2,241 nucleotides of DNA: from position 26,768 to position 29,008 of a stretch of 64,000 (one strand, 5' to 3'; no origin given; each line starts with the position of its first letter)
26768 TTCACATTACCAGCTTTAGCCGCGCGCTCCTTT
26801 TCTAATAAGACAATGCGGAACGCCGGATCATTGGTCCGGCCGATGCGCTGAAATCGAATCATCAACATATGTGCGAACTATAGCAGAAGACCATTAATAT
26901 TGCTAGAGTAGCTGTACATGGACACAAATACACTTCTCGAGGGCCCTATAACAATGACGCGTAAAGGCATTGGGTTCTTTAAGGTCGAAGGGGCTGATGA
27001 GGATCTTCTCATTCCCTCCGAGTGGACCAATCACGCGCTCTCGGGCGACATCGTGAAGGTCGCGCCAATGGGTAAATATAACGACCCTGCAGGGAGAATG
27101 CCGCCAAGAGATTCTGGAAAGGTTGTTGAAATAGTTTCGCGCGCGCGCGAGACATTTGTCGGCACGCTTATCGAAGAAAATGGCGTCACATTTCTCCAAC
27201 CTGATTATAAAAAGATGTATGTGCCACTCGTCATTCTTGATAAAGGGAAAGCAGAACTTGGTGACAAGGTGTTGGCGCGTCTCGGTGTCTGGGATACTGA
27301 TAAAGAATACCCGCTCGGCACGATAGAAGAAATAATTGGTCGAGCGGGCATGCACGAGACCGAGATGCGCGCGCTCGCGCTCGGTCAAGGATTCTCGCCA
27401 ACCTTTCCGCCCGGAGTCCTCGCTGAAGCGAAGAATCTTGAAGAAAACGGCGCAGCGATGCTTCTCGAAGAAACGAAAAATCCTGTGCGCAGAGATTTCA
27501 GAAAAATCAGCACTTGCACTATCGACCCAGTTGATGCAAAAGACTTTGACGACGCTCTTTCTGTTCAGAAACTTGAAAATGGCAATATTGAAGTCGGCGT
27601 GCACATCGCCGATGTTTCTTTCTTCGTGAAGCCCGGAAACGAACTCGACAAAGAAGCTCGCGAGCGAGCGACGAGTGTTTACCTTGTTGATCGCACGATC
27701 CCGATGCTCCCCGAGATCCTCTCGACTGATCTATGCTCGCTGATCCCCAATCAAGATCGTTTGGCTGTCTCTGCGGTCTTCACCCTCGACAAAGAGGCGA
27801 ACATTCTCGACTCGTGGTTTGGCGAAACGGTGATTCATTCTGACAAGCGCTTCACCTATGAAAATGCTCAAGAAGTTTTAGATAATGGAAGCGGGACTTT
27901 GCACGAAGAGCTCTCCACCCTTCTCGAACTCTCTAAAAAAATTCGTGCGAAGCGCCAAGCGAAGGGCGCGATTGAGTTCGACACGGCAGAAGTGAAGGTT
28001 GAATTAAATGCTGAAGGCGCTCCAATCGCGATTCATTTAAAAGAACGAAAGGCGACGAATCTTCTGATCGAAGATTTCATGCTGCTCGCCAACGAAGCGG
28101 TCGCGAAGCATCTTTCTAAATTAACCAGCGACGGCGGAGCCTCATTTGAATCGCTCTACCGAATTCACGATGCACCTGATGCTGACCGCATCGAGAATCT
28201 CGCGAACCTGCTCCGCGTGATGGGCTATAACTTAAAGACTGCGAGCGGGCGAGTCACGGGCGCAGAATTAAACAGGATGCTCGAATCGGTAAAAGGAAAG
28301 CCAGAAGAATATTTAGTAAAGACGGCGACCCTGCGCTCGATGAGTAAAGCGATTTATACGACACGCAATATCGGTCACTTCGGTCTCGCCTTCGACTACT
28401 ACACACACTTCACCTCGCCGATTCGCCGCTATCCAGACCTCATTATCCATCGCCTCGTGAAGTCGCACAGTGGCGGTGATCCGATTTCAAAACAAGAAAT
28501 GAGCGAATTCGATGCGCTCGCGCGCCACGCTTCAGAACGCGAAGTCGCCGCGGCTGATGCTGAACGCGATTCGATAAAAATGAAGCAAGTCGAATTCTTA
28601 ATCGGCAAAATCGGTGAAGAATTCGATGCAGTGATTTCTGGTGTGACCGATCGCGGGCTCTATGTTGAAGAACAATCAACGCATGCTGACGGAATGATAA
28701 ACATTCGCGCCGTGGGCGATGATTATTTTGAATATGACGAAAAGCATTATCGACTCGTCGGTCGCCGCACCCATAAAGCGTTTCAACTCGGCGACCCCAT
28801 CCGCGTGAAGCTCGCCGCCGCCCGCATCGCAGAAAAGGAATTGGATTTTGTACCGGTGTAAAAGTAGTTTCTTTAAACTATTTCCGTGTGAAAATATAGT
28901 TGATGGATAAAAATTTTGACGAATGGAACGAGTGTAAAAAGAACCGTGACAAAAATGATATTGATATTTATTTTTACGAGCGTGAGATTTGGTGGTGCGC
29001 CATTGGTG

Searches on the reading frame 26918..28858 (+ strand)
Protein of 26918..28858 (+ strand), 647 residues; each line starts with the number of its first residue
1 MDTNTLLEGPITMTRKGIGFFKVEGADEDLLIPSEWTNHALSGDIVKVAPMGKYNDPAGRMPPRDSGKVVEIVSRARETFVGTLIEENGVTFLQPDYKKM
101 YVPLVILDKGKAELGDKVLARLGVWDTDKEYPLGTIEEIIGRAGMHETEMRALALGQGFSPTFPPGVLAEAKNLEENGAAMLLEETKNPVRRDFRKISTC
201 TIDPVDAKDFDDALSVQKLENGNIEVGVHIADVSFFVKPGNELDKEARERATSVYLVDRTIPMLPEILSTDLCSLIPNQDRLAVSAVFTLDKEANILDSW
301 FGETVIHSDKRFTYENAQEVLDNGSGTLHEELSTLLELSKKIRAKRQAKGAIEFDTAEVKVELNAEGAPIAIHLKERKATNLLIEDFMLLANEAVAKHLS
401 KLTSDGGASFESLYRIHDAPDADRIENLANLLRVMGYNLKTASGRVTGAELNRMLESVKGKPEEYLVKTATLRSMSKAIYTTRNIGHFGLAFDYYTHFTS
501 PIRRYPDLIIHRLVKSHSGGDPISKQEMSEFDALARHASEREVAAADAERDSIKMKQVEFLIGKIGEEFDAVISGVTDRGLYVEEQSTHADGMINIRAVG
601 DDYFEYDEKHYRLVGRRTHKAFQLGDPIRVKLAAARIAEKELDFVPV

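Call 8: search_protein_families(library=pfam, proteins=[window:26918-28858:+], max_evalue=0.00001)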
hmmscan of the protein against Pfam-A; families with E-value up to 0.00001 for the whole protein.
window:26918-28858:+ (647 aa): 4 families
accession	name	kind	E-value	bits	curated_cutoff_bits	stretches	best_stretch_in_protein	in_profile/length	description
PF00773.25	RNB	-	1.3e-112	376.7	29.3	1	191-516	1-322/326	RNB domain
PF17876.7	CSD2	-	3.7e-12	46.6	26.2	1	92-164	1-74/74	Cold shock domain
PF08206.17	OB_RNB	-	2.4e-08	34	24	1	9-52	1-44/58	Ribonuclease B OB domain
PF17849.7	OB_Dis3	-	6.6e-06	26.6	22.8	0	115-155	34-74/77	Dis3-like cold-shock domain 2 (CSD2)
